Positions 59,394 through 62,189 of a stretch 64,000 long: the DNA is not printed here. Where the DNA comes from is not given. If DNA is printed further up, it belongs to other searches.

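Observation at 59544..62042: Single-gene SIR2-like / P-loop NTPase / helical-repeat protein: candidate NAD+-depleting STAND-type antiphage sensor of uncertain family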

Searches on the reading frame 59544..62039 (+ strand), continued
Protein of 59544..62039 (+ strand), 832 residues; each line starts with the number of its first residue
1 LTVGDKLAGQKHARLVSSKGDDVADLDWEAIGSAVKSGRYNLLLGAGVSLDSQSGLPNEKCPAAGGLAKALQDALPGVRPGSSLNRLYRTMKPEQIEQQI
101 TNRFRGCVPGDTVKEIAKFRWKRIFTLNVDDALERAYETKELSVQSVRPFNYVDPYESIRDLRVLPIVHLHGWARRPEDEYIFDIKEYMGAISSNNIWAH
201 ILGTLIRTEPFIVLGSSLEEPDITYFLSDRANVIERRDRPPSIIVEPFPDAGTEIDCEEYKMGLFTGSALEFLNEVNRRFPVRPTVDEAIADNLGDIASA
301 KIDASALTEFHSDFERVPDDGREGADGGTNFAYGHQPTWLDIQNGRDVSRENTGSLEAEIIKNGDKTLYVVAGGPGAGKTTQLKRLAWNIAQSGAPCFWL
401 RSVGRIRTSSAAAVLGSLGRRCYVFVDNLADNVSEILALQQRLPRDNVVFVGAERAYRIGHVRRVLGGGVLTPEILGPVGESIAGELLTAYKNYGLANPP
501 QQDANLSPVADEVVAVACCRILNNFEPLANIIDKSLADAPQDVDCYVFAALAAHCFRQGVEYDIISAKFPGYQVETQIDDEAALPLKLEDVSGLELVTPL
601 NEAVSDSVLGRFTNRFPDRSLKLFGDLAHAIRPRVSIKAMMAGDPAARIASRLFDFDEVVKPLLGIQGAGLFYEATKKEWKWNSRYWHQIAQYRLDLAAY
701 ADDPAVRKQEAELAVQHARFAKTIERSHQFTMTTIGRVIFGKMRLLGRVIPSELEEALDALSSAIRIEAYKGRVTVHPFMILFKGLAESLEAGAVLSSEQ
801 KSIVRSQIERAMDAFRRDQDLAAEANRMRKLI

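Call 13: search_solved_structures(query=A1, max_evalue=1, show_alignments=3)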
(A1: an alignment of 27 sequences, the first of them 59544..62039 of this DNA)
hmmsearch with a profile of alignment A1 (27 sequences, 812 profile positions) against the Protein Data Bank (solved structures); distinct sequences matched with E-value up to 1: 121 (the best 60 are shown).
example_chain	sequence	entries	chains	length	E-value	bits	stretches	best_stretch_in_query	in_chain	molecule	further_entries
9jap_A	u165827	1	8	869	2.3e-12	49.1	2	333-491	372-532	SIR2-like domain-containing protein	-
9nah_A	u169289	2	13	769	8.9e-11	43.8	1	54-200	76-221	SIR2 family protein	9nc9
3cmu_A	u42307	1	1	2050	2e-08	36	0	322-425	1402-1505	Protein recA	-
3cmt_A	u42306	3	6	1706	5.4e-07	31.3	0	322-426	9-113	Protein recA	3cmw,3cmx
7uxt_B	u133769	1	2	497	1.2e-06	30.2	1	7-206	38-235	USG protein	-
6lhx_A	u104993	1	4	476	2.6e-06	29.1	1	69-222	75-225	ThsA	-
9v0g_E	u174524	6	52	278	4.2e-06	28.4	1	87-203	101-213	NAD-dependent protein deacetylase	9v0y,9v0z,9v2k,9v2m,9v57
5nco_l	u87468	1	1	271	5.6e-06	28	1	329-460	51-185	Signal recognition particle receptor FtsY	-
4c7o_B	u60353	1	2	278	5.9e-06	27.9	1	329-460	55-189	SIGNAL RECOGNITION PARTICLE RECEPTOR FTSY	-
6fqd_A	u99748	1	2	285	6.2e-06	27.8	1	329-460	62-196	Signal recognition particle receptor FtsY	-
1fts_A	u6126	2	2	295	6.8e-06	27.7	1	329-460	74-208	FTSY | SIGNAL RECOGNITION PARTICLE RECEPTOR FTSY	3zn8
9n3g_A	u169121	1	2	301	7.1e-06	27.6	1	329-460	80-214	Signal recognition particle receptor FtsY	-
2xxa_B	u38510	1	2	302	7.1e-06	27.6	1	329-460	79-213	SRP RECEPTOR FTSY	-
6cqp_A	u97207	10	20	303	7.2e-06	27.6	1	329-460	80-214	Signal recognition particle receptor FtsY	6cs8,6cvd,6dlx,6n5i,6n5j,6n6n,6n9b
2qy9_A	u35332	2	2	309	7.4e-06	27.5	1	329-459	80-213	Cell division protein ftsY | Signal recognition particle-docking protein FtsY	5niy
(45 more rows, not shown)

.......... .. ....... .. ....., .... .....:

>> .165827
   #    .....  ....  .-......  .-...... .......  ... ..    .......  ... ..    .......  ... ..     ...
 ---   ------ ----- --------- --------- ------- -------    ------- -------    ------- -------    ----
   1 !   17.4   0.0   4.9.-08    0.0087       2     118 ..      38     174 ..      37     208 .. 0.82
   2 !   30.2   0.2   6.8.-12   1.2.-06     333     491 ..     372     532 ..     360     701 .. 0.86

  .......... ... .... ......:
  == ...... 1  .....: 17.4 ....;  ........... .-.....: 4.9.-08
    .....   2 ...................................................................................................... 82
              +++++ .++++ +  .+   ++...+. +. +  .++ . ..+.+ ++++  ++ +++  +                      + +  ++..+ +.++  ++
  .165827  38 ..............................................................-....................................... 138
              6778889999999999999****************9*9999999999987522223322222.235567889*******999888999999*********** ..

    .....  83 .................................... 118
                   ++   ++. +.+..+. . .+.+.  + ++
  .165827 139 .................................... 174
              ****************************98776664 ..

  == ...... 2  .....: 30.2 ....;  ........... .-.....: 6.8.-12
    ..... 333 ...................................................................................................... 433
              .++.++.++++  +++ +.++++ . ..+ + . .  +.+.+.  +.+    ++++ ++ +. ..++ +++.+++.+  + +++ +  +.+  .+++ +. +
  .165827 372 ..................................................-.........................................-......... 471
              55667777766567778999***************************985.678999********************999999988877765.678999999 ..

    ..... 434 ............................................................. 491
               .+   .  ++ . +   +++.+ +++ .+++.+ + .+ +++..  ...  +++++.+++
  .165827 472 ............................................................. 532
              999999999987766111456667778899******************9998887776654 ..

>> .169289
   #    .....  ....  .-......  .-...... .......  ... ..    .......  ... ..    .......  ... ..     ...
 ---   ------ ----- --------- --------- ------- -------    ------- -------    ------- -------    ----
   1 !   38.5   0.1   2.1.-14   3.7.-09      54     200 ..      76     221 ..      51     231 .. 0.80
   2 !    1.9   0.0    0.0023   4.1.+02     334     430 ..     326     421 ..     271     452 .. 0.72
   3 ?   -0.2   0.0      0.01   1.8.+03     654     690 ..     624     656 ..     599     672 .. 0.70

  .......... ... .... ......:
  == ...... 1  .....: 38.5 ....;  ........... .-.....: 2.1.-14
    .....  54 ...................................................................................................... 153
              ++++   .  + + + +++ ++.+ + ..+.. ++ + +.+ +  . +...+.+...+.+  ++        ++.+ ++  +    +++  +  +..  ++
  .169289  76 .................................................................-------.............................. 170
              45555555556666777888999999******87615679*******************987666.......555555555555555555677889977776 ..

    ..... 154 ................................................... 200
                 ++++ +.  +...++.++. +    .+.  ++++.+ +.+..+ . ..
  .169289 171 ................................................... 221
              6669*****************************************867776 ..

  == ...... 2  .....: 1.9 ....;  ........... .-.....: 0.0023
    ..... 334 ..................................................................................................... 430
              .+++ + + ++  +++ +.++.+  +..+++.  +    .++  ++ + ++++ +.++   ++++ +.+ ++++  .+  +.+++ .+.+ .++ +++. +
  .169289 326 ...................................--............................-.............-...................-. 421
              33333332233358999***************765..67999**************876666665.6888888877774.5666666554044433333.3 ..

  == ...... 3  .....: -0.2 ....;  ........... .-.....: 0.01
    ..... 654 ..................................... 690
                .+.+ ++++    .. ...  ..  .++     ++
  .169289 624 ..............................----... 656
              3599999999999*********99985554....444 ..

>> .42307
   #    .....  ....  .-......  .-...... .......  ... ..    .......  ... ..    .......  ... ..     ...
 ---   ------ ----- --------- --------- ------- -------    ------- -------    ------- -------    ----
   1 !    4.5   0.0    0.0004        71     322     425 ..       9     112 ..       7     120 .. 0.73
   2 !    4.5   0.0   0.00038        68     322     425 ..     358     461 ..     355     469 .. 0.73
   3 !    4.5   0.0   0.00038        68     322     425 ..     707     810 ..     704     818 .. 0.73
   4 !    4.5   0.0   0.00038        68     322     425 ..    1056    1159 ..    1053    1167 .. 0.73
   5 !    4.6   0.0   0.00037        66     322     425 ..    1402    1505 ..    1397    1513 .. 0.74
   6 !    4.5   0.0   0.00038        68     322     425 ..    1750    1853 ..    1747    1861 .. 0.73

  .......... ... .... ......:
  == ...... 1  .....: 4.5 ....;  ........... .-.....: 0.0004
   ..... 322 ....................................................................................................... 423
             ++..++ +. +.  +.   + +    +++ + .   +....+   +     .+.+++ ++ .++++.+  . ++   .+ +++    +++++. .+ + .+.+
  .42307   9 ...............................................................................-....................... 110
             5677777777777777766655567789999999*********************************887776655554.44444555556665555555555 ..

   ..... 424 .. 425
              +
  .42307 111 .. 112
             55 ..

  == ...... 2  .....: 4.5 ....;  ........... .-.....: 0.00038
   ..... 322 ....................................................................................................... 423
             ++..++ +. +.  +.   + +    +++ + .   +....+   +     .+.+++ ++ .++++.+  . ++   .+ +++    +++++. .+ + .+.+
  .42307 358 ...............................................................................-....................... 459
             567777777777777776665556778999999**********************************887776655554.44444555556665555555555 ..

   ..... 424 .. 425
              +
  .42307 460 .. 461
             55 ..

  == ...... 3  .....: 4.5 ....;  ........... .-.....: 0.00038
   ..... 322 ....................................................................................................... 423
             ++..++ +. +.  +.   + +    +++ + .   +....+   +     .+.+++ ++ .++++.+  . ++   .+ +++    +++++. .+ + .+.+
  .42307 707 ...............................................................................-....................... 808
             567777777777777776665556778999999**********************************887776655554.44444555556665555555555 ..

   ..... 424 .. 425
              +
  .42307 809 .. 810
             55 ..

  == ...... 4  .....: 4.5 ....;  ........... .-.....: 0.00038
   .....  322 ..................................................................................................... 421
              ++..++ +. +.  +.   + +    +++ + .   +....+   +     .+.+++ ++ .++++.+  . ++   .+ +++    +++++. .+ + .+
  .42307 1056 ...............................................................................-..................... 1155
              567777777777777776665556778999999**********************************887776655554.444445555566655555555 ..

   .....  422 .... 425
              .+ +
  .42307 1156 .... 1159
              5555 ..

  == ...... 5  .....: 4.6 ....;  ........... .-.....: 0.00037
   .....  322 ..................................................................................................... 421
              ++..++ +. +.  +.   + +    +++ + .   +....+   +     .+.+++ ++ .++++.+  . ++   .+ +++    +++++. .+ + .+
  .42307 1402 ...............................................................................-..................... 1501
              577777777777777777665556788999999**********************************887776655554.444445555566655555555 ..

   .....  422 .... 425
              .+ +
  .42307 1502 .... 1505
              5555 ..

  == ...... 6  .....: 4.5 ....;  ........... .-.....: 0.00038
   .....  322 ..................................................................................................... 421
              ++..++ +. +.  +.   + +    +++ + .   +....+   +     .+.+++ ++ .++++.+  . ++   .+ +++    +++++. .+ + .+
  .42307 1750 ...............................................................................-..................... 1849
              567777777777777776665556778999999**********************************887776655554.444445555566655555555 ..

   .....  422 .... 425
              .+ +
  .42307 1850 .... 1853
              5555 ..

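Call 25: find_encoding_contigs(protein=P0007, flank=10000, max_places=3)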
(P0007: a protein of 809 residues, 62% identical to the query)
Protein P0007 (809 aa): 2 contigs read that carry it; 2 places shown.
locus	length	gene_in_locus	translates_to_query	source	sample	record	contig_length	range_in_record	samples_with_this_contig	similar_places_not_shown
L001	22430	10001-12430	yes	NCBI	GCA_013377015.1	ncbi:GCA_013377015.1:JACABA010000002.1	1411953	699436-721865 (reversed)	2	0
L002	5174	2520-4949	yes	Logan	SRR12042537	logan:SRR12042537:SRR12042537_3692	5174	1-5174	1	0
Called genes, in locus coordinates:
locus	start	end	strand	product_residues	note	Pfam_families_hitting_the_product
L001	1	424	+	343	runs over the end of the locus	PF01193:RNA_pol_L, PF01000:RNA_pol_A_bac, PF03118:RNA_pol_A_CTD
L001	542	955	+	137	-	PF01196:Ribosomal_L17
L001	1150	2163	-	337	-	PF08240:ADH_N, PF00107:ADH_zinc_N, PF13602:ADH_zinc_N_2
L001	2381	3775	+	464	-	PF00089:Trypsin, PF13365:Trypsin_2, PF00595:PDZ (faint), PF13180:PDZ_2, PF17820:PDZ_6 (weak), PF13180:PDZ_2, PF17820:PDZ_6 (weak)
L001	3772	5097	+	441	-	PF05496:RuvB_N, PF00158:Sigma54_activat (faint), PF00004:AAA, PF07728:AAA_5, PF16193:AAA_assoc_2, PF12002:MgsA_C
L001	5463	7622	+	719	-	PF00989:PAS, PF13426:PAS_9, PF08447:PAS_3, PF08269:dCache_2, PF17200:sCache_2, PF17201:Cache_3-Cache_2, PF00672:HAMP, PF00015:MCPsignal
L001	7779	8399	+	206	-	-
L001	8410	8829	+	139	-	PF01894:YjbQ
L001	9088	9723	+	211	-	PF01135:PCMT (weak), PF13489:Methyltransf_23 (weak), PF13847:Methyltransf_31, PF02390:Methyltransf_4 (weak), PF08241:Methyltransf_11 (weak), PF13649:Methyltransf_25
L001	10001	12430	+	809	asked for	PF13289:SIR2_2, PF25199:nSTAND_NTPase5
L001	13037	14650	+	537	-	PF01479:S4 (weak), PF00849:PseudoU_synth_2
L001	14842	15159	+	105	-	-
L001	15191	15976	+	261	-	PF07542:ATP12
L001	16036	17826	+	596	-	PF02120:Flg_hook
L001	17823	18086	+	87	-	PF01312:Bac_export_2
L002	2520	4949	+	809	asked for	PF13289:SIR2_2, PF25199:nSTAND_NTPase5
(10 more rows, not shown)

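Call 27: find_encoding_contigs(protein=P0042, flank=10000, max_places=3)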
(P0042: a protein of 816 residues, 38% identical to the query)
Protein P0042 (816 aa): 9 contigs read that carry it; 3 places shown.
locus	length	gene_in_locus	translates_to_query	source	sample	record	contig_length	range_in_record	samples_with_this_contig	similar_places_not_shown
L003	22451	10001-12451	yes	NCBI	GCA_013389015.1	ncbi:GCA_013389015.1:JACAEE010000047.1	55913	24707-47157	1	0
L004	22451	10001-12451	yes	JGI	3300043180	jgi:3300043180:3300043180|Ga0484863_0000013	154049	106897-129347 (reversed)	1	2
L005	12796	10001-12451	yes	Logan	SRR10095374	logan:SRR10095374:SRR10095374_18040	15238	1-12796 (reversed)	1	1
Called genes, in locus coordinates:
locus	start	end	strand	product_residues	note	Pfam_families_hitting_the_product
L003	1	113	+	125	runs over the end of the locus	-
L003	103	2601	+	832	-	PF09250:Prim-Pol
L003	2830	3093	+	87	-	-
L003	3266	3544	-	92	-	-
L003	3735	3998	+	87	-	PF13560:HTH_31, PF01381:HTH_3, PF13443:HTH_26 (weak)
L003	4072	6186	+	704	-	PF04313:HSDR_N (faint), PF00270:DEAD, PF04851:ResIII, PF18766:SWI2_SNF2, PF00271:Helicase_C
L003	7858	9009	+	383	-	PF01420:Methylase_S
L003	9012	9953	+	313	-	PF14338:Mrr_N, PF04471:Mrr_cat, PF22722:NA-iREase1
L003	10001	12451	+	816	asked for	PF13289:SIR2_2, PF25199:nSTAND_NTPase5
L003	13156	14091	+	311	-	PF09995:MPAB_Lcp_cat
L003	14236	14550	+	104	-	PF00829:Ribosomal_L21p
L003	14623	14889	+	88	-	PF01016:Ribosomal_L27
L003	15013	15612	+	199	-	PF13302:Acetyltransf_3, PF00583:Acetyltransf_1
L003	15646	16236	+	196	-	PF00583:Acetyltransf_1, PF13508:Acetyltransf_7 (faint)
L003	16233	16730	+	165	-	PF13826:Monooxy_af470-like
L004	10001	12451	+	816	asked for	PF13289:SIR2_2, PF25199:nSTAND_NTPase5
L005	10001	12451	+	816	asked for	PF13289:SIR2_2, PF25199:nSTAND_NTPase5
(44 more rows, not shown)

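Call 28: find_encoding_contigs(protein=P0034, flank=10000, max_places=2)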
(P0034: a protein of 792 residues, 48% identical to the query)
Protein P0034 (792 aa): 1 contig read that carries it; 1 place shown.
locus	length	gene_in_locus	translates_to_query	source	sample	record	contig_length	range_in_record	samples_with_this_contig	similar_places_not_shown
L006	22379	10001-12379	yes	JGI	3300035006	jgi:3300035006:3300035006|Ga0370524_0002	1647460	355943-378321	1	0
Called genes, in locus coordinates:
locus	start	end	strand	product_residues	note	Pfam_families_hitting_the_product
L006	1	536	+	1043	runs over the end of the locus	-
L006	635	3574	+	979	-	PF20464:MmeI_N, PF20465:MmeI_hel, PF02384:N6_Mtase (faint), PF20473:MmeI_Mtase, PF07669:Eco57I, PF20466:MmeI_TRD, PF20467:MmeI_C (faint)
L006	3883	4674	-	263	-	-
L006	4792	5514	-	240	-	PF01427:Peptidase_M15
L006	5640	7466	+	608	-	PF00326:Peptidase_S9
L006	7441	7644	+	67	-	-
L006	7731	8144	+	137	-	PF04379:DUF525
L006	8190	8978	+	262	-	PF00126:HTH_1, PF03466:LysR_substrate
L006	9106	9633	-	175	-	-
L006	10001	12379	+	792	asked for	PF13289:SIR2_2 (weak), PF25199:nSTAND_NTPase5, PF20720:nSTAND3 (weak)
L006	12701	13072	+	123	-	PF00164:Ribosom_S12_S23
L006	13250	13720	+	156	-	PF00177:Ribosomal_S7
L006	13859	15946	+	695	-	PF00009:GTP_EFTU, PF22042:EF-G_D2, PF03144:GTP_EFTU_D2, PF14492:EFG_III, PF03764:EFG_IV, PF00679:EFG_C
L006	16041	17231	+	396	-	PF00009:GTP_EFTU, PF03144:GTP_EFTU_D2, PF03143:GTP_EFTU_D3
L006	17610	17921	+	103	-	PF00338:Ribosomal_S10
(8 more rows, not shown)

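Call 29: find_encoding_contigs(protein=P0059, flank=10000, max_places=2)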
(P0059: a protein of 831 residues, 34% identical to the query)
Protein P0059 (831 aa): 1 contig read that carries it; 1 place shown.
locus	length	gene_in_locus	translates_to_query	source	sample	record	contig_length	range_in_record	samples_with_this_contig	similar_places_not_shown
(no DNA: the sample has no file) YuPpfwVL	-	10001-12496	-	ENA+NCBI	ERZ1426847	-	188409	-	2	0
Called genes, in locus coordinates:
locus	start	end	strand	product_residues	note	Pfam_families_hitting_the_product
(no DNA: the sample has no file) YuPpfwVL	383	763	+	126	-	PF13442:Cytochrome_CBB3 (faint), PF00034:Cytochrom_C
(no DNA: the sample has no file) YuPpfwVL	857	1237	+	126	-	PF00034:Cytochrom_C (weak)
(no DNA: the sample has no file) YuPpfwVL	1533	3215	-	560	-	PF00672:HAMP, PF00015:MCPsignal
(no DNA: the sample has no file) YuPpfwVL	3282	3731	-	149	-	PF17200:sCache_2, PF08269:dCache_2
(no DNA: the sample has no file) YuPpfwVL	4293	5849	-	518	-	PF00501:AMP-binding, PF13193:AMP-binding_C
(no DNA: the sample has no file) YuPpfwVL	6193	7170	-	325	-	-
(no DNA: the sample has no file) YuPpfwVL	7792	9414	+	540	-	PF00005:ABC_tran, PF13476:AAA_23 (faint), PF13555:AAA_29 (faint), PF02463:SMC_N (faint), PF13304:AAA_21 (faint), PF12848:ABC_tran_Xtn, PF00005:ABC_tran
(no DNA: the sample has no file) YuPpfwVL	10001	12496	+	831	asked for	PF13289:SIR2_2, PF25199:nSTAND_NTPase5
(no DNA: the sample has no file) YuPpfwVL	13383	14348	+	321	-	PF01076:Mob_Pre (weak)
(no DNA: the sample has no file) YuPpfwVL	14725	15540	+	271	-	PF01209:Ubie_methyltran, PF13847:Methyltransf_31, PF08241:Methyltransf_11, PF08242:Methyltransf_12, PF13649:Methyltransf_25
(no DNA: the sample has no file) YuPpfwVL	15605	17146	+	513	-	PF03109:ABC1, PF27536:UbiB_helical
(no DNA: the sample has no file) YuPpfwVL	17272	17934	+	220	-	-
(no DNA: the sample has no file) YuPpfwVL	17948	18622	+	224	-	PF05036:SPOR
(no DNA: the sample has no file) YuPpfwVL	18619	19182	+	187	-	PF03734:YkuD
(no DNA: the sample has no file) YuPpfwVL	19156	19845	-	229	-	PF00702:Hydrolase, PF13419:HAD_2, PF13242:Hydrolase_like (weak)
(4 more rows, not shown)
